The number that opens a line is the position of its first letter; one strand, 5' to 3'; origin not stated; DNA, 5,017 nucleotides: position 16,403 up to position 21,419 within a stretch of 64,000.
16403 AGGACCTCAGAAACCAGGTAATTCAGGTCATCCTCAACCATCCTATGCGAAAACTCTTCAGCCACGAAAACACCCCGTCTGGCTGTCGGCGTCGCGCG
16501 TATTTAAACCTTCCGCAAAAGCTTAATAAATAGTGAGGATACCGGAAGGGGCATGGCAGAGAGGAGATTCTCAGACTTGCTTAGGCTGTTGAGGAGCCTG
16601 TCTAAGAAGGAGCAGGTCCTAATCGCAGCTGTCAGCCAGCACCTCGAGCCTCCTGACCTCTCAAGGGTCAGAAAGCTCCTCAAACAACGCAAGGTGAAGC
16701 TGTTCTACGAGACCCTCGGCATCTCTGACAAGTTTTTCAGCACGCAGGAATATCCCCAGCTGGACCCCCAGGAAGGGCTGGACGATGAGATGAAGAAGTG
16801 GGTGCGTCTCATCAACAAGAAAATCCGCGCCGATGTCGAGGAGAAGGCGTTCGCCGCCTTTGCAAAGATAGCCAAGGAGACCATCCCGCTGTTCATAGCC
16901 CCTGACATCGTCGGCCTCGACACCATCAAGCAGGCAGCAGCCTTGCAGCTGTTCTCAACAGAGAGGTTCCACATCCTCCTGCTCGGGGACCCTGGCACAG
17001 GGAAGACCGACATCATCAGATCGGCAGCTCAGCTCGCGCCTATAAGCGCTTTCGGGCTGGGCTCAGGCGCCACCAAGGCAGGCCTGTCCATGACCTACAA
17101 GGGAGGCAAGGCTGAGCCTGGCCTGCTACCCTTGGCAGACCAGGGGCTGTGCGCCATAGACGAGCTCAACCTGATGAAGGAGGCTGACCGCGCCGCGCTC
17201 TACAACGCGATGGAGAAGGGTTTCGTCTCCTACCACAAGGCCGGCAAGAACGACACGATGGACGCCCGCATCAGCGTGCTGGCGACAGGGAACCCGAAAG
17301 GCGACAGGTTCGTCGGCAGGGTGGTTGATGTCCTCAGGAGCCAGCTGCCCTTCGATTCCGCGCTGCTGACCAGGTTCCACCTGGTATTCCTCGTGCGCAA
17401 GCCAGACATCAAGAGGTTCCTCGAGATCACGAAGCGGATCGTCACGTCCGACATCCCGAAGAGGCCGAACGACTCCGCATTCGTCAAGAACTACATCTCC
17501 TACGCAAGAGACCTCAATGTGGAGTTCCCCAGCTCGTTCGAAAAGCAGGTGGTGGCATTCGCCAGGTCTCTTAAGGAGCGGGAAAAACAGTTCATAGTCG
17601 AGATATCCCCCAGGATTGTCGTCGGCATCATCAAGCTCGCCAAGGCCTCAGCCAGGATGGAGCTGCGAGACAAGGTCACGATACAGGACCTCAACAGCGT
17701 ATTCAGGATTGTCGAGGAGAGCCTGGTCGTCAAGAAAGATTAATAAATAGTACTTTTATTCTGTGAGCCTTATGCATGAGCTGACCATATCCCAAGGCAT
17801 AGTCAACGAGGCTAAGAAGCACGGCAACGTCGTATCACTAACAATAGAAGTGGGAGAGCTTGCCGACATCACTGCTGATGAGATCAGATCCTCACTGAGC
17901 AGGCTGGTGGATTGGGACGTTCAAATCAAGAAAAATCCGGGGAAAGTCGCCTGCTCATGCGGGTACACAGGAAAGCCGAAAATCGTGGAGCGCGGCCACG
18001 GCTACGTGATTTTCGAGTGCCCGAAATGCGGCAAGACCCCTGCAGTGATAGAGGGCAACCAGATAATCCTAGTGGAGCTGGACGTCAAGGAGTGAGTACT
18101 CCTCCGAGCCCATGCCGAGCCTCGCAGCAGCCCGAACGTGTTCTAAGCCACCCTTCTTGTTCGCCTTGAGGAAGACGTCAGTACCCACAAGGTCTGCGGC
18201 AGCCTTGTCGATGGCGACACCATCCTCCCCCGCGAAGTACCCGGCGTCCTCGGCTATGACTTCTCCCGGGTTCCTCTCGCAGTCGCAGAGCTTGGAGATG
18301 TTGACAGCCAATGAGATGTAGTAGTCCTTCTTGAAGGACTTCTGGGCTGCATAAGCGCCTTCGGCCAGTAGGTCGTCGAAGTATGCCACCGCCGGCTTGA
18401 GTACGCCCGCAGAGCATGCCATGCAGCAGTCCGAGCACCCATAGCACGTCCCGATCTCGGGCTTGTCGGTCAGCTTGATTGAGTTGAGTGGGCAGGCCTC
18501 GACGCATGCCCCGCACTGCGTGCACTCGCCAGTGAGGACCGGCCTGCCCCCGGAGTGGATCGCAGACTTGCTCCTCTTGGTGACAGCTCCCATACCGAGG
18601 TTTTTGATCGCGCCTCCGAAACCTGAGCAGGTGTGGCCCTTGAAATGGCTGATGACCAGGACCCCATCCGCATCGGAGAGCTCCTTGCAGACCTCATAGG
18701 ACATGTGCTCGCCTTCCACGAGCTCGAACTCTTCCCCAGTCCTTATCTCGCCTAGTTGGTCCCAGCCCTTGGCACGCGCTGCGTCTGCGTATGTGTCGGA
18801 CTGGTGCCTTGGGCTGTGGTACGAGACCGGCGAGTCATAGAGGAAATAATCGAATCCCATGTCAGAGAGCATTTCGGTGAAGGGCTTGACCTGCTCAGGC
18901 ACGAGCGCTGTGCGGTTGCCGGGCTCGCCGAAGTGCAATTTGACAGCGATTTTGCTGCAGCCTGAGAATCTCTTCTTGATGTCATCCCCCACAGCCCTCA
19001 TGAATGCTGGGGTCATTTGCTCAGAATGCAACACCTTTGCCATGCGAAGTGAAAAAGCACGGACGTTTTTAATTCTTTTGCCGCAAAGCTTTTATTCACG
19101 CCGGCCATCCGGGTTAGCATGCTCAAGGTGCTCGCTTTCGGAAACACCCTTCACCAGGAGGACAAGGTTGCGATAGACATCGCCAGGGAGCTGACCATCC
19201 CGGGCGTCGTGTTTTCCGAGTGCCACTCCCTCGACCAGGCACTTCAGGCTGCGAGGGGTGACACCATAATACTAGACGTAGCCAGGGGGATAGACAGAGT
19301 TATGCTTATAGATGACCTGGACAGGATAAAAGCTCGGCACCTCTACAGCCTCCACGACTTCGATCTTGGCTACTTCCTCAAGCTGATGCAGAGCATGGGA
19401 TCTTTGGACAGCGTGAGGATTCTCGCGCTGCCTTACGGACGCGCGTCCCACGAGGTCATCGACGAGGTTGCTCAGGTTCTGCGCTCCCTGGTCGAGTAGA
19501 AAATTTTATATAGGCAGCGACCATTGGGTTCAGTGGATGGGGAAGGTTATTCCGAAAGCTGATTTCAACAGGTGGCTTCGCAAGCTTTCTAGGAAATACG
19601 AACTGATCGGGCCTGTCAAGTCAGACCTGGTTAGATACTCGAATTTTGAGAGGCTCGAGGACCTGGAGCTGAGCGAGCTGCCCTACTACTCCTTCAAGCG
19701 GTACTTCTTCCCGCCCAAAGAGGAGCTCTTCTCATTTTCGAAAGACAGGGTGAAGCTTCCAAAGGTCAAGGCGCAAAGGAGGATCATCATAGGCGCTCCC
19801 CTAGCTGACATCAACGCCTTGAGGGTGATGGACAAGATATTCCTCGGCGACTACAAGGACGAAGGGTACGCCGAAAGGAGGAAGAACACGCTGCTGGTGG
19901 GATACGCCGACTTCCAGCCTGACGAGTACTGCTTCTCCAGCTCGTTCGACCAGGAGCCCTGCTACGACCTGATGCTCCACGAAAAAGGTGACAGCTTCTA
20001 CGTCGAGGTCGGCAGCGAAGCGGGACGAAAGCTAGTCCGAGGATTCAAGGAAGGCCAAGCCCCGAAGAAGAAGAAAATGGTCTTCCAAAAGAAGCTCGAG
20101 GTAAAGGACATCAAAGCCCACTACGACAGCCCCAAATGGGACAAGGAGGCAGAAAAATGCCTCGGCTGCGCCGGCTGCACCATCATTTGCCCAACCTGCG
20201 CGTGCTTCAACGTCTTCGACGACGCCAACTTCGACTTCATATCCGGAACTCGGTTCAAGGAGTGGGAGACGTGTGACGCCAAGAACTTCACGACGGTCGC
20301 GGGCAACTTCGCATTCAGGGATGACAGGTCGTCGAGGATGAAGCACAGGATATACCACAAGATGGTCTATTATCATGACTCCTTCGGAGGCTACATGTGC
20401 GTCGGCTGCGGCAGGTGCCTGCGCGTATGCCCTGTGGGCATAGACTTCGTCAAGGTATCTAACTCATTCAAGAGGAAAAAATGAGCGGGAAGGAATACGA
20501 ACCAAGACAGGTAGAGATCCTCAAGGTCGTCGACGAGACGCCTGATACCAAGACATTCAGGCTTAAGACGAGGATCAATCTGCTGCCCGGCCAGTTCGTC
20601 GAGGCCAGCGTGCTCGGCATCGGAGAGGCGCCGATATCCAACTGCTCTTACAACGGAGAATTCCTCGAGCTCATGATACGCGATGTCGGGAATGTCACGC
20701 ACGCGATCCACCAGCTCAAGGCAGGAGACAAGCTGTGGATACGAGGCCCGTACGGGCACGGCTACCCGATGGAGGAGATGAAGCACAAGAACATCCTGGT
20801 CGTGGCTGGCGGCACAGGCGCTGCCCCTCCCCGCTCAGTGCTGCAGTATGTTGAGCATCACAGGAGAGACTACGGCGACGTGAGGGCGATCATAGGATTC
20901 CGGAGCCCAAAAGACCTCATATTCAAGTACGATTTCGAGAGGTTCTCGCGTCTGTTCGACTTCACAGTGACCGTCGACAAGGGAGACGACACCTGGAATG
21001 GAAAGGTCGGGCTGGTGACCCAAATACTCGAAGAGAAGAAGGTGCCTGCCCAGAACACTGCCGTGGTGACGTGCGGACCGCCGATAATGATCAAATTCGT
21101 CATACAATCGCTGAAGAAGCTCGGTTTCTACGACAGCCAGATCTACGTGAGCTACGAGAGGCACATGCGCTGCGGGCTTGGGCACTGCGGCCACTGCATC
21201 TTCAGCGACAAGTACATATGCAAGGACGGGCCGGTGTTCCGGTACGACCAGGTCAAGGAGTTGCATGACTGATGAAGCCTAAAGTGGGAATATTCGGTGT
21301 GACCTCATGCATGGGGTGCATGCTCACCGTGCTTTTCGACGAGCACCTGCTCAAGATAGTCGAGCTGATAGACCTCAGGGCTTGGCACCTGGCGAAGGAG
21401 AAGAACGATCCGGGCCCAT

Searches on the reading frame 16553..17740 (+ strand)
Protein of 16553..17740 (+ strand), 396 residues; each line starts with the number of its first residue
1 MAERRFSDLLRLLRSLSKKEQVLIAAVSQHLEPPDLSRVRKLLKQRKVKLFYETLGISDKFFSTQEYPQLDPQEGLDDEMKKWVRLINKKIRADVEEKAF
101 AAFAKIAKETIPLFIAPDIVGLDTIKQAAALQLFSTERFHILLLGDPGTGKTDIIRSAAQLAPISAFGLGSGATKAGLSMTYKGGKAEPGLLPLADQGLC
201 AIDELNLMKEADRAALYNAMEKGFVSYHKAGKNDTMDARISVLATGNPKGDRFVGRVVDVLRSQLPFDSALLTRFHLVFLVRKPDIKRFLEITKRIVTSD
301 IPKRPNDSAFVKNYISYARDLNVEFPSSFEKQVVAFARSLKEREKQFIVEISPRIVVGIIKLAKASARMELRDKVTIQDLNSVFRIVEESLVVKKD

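Call 16: search_protein_families(library=pfam, proteins=[window:16553-17740:+], max_evalue=0.001)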
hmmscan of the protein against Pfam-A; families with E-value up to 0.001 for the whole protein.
window:16553-17740:+ (396 aa): 7 families
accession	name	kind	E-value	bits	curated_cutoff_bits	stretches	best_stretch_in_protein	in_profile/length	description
PF00493.29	MCM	-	3.3e-37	128.2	23.3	1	109-297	16-221/224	MCM P-loop domain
PF17855.7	MCM_lid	-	5.9e-11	43.1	27.4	1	310-391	2-87/87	MCM AAA-lid domain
PF01078.27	Mg_chelatase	-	2.8e-08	33.8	20.3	0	181-248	91-158/207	Magnesium chelatase, subunit ChlI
PF07726.17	AAA_3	-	7.7e-05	23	27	0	201-249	67-113/131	ATPase family associated with various cellular activities (AAA)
PF00158.32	Sigma54_activat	-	0.00025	21.2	20.2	0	181-247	77-142/168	Sigma-54 interaction domain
PF17863.7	AAA_lid_2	-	0.00063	19.9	22.7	0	349-387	11-49/74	AAA lid domain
PF12775.13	AAA_7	-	0.00067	19.7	25.8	0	122-159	17-54/181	P-loop containing dynein motor region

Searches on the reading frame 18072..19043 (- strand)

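Call 16: search_protein_families(library=pfam, proteins=[window:18072-19043:-], max_evalue=0.001)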
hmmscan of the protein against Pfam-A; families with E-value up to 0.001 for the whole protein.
window:18072-19043:- (324 aa): 6 families
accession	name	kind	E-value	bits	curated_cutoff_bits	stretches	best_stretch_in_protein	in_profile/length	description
PF04015.17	DUF362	-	3.9e-31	109.1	24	1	32-284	1-200/200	Domain of unknown function (DUF362)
PF00037.32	Fer4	-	1.9e-05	24.7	21.1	1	171-190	5-24/24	4Fe-4S binding domain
PF13484.11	Fer4_16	-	0.00011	23.4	30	0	173-192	1-20/66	4Fe-4S double cluster binding domain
PF12838.12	Fer4_7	-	0.00015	22.6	27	0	174-214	2-52/52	4Fe-4S dicluster domain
PF13187.11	Fer4_9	-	0.00038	20.9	27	0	166-187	34-50/52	4Fe-4S dicluster domain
PF14697.11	Fer4_21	-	0.00039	20.9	35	0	168-190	35-58/59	4Fe-4S dicluster domain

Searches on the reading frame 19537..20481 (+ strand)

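Call 79: search_protein_families(library=pfam, proteins=[window:19537-20481:+], max_evalue=0.0001)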
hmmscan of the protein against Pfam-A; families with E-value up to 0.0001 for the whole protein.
window:19537-20481:+ (315 aa): 11 families
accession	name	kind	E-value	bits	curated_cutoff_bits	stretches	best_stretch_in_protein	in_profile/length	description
PF17179.9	Fer4_22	-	1.9e-29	102.8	27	1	207-302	1-95/95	4Fe-4S dicluster domain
PF12838.12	Fer4_7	-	1.6e-08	35.3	27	0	285-302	35-52/52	4Fe-4S dicluster domain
PF13187.11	Fer4_9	-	9e-07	29.3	27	0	246-301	12-50/52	4Fe-4S dicluster domain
PF13183.11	Fer4_8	-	9.5e-07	29.7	27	1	204-302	1-68/68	4Fe-4S dicluster domain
PF14697.11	Fer4_21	-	1.4e-06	28.8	35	0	287-300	40-53/59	4Fe-4S dicluster domain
PF13534.11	Fer4_17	-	1.6e-06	29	22.2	0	194-219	32-57/61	4Fe-4S dicluster domain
PF13237.11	Fer4_10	-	1.1e-05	25.7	25.5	0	203-299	4-53/53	4Fe-4S dicluster domain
PF12837.12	Fer4_6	-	1.3e-05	25.4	25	0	287-301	8-22/24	4Fe-4S binding domain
PF13746.11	Fer4_18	-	2.1e-05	25.1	27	0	264-304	37-77/114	4Fe-4S dicluster domain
PF00037.32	Fer4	-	3e-05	24.1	21.1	0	287-301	7-21/24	4Fe-4S binding domain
PF12797.12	Fer4_2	-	5.5e-05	23.3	24.5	0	288-300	10-22/22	4Fe-4S binding domain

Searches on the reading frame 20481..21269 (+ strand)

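Call 79: search_protein_families(library=pfam, proteins=[window:20481-21269:+], max_evalue=0.0001)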
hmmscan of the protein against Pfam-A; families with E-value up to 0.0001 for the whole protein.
window:20481-21269:+ (263 aa): 4 families
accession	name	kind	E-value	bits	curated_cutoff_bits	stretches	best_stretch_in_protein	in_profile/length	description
PF00175.26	NAD_binding_1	-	6.5e-15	56.2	22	1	108-207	2-107/109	Oxidoreductase NAD-binding domain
PF10418.14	DHODB_Fe-S_bind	-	4.2e-12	46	23.9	1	226-258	1-40/41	Iron-sulfur cluster binding domain of dihydroorotate dehydrogenase B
PF00970.30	FAD_binding_6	-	4.4e-06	27.4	21.1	1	15-93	6-96/99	Oxidoreductase FAD-binding domain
PF08030.17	NAD_binding_6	-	4.6e-05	24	22.2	0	183-207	125-151/156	Ferric reductase NAD binding domain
